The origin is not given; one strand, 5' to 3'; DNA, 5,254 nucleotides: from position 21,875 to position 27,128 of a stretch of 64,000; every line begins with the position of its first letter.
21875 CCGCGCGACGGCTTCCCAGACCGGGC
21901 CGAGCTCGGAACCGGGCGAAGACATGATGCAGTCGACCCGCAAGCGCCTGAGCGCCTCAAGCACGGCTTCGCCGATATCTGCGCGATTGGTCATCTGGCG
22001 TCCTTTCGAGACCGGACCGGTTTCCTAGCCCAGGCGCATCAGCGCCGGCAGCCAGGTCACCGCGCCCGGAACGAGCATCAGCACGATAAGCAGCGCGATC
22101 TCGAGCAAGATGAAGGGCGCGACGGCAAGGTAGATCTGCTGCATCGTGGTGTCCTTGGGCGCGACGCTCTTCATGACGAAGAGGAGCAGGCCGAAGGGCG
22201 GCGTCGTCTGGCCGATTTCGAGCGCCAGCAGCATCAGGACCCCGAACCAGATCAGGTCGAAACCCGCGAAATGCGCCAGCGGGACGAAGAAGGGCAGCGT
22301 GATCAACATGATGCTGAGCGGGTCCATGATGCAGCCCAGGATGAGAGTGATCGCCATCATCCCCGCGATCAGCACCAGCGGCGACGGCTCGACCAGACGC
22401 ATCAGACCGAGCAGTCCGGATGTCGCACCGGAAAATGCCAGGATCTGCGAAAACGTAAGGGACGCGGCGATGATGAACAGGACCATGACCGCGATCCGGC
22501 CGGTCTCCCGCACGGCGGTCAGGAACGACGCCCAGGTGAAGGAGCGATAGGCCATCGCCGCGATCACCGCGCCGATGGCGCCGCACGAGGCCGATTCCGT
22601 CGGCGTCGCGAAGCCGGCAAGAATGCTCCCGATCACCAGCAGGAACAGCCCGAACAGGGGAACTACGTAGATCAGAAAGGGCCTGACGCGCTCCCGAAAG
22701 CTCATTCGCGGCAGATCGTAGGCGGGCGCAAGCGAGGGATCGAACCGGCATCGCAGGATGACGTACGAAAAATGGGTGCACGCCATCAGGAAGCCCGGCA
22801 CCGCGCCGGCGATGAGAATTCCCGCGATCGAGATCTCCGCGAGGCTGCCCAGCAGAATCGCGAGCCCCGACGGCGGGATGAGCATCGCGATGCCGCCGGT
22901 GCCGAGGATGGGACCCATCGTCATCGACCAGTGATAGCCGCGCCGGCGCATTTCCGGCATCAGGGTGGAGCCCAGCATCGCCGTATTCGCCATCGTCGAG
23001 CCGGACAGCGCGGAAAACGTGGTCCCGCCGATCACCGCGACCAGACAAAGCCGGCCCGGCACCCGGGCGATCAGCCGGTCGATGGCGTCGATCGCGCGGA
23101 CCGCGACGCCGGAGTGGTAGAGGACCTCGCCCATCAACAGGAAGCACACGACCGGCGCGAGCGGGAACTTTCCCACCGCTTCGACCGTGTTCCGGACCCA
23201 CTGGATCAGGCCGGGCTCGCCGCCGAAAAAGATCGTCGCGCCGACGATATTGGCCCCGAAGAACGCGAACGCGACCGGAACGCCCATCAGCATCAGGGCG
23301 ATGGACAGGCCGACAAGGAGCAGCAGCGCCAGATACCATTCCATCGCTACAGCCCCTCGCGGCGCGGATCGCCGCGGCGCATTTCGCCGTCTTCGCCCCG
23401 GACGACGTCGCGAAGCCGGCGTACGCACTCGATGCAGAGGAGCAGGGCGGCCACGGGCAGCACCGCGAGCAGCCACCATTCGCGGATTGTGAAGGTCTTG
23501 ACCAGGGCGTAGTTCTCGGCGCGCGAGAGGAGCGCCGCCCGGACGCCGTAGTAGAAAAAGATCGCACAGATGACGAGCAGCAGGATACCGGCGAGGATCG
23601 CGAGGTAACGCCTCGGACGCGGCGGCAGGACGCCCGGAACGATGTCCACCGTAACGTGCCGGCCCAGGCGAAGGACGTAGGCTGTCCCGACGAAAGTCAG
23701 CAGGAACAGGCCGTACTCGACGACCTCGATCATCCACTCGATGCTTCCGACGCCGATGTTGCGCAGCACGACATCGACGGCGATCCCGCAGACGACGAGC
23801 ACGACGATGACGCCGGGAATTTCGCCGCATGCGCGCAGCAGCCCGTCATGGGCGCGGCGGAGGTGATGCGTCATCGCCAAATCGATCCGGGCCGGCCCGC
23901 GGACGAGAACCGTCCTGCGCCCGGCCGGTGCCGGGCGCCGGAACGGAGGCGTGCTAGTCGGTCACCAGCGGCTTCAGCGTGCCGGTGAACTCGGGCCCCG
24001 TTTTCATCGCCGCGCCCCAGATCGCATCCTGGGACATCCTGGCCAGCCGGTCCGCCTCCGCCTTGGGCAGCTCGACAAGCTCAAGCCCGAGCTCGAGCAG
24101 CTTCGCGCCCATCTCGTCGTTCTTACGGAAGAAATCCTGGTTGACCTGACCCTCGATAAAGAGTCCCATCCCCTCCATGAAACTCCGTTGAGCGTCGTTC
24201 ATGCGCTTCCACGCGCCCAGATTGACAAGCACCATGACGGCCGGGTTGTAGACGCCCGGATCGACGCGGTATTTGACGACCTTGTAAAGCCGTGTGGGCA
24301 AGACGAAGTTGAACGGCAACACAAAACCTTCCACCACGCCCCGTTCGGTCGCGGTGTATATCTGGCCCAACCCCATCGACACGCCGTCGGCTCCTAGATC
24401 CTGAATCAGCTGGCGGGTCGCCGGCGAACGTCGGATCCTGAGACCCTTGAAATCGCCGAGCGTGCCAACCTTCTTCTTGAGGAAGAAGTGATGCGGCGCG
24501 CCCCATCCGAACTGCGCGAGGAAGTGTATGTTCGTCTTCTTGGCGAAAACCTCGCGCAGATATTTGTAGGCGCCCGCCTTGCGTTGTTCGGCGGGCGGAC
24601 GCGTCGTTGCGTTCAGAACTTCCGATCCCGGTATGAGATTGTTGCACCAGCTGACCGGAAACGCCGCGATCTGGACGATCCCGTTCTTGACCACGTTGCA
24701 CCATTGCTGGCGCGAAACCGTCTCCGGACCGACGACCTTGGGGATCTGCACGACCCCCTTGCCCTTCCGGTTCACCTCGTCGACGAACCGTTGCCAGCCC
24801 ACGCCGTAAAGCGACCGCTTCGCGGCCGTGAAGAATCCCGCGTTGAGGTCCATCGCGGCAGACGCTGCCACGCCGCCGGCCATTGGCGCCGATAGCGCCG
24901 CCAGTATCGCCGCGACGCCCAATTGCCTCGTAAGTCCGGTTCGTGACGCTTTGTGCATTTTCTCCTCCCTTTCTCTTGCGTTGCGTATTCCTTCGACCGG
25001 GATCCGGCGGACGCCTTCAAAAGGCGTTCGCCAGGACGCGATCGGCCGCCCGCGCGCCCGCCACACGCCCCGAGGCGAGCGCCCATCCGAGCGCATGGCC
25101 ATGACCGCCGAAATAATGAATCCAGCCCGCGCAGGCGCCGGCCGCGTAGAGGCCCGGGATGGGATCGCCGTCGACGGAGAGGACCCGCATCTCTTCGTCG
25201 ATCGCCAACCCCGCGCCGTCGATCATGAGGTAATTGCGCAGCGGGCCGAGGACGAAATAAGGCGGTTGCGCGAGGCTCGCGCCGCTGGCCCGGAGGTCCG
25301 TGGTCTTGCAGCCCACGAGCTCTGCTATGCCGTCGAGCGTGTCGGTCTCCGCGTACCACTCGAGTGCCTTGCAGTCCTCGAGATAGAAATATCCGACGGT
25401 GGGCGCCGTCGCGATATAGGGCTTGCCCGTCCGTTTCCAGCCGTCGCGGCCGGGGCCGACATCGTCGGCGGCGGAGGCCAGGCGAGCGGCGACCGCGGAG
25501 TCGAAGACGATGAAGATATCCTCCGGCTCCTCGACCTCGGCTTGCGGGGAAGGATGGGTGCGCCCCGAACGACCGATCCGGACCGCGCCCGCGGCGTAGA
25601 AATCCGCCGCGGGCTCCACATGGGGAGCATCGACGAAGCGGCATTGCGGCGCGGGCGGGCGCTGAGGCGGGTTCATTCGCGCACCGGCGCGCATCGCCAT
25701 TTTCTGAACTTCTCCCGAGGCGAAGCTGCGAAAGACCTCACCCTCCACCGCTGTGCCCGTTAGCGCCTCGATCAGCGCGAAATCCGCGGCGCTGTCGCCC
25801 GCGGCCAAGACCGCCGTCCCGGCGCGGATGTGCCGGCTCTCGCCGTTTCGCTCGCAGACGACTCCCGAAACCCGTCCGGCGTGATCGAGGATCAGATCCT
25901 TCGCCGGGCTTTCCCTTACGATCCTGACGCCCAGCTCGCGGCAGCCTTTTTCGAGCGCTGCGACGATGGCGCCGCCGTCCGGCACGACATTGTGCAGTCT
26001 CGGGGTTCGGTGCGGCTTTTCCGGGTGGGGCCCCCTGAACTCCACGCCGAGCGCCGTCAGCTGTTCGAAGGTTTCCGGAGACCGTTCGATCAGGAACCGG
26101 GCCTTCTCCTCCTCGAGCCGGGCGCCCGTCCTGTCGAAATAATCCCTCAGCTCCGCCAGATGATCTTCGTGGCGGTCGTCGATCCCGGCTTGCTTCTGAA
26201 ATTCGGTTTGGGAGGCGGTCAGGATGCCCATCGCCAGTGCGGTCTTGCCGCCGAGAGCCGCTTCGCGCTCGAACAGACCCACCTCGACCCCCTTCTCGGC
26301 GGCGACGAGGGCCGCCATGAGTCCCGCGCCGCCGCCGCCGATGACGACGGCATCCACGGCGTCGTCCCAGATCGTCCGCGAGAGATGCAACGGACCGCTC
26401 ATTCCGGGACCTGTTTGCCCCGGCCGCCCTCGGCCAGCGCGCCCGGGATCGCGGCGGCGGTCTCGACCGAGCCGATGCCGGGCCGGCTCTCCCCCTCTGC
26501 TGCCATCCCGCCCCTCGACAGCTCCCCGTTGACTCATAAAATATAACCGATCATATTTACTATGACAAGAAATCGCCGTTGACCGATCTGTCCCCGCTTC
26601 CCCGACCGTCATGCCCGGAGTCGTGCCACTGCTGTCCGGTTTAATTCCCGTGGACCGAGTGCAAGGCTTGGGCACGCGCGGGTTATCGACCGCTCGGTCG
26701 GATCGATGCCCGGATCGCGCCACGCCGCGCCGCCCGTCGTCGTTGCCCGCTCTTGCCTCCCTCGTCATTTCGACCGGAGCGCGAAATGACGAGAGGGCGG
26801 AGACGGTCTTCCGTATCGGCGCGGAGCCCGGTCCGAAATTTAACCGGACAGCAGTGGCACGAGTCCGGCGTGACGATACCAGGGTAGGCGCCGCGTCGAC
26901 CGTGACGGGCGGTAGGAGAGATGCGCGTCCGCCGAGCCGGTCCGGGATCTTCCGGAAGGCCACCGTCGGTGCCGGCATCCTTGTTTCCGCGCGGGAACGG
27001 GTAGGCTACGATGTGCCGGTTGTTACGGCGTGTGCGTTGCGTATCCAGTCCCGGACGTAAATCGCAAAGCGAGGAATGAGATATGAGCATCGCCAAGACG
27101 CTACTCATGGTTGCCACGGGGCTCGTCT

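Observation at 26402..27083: MITE-like inverted-repeat element in the 680-bp spacer between two divergent TRAP operons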

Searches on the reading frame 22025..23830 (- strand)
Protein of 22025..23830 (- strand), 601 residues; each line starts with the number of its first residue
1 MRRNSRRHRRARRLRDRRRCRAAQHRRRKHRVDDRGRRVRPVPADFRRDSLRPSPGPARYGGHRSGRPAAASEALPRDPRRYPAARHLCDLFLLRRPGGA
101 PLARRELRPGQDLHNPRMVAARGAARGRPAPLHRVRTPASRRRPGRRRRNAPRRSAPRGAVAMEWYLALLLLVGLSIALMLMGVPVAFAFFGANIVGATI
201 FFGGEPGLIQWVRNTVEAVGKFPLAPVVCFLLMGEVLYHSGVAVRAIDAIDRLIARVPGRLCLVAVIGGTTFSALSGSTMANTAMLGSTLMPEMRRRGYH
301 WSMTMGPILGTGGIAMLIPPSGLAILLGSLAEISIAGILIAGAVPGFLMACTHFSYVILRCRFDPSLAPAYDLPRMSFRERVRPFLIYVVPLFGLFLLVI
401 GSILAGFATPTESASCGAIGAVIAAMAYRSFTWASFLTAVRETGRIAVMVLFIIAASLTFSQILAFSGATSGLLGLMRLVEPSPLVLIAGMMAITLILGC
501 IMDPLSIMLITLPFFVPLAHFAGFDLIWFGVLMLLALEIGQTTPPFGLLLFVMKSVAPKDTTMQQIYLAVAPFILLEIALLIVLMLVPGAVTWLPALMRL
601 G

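Call 10: search_protein_families(library=pfam, proteins=[window:22025-23830:-])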
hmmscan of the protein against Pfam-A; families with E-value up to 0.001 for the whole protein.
window:22025-23830:- (601 aa): 1 family
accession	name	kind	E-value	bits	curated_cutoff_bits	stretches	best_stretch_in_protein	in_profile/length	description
PF06808.19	DctM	-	6.8e-69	233.1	23.8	1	175-589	3-412/413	Tripartite ATP-independent periplasmic transporter, DctM component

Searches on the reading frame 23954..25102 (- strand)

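Call 10: search_protein_families(library=pfam, proteins=[window:23954-25102:-])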
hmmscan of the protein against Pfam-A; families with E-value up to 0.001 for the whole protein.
window:23954-25102:- (382 aa): 1 family
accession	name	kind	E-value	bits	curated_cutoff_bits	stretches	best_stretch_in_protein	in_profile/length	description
PF03480.18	DctP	-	6.9e-23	81.8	23.4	1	93-357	5-275/286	Bacterial extracellular solute-binding protein, family 7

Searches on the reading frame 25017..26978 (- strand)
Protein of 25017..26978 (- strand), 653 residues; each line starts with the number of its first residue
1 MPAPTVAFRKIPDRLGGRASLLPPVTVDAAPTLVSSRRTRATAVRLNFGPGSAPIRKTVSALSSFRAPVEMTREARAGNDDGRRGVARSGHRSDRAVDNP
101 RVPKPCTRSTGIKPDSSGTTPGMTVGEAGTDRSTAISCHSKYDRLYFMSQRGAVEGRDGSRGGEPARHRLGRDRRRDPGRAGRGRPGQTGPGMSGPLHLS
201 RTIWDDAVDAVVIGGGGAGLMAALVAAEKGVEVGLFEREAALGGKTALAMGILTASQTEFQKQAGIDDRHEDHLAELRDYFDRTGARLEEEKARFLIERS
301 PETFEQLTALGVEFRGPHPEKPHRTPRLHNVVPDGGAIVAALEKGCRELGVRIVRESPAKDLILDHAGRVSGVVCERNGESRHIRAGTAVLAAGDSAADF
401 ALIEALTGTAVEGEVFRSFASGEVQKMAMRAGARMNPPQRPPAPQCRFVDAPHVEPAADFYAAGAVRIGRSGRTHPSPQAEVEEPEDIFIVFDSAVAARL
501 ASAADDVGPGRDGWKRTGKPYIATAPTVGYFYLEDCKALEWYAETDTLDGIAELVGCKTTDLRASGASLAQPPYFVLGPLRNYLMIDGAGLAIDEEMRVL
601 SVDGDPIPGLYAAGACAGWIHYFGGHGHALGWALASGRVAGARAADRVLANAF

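Call 10: search_protein_families(library=pfam, proteins=[window:25017-26978:-])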
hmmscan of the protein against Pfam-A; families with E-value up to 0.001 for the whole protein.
window:25017-26978:- (653 aa): 8 families
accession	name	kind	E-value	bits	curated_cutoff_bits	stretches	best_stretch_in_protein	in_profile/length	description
PF00890.30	FAD_binding_2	-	7.1e-37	128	20.4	2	209-437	1-244/414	FAD binding domain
PF01266.30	DAO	-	2.6e-13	50.7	27.9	1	209-418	1-231/353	FAD dependent oxidoreductase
PF03486.20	HI0933_like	-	8e-12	45.6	50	1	209-249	2-42/244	HI0933-like protein Rossmann domain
PF12831.13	FAD_oxidored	-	2.5e-11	43.9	27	1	209-395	1-146/416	FAD dependent oxidoreductase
PF07992.20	Pyr_redox_2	-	5.9e-08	32.9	26.1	1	209-310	2-58/291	Pyridine nucleotide-disulphide oxidoreductase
PF01494.25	FAD_binding_3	-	7.2e-05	22.6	22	1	208-273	2-65/349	FAD binding domain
PF01946.23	Thi4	-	9.5e-05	22.2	26.2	1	208-248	18-59/235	Thi4 family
PF00070.33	Pyr_redox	-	0.00026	21.9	22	0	210-266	2-55/82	Pyridine nucleotide-disulphide oxidoreductase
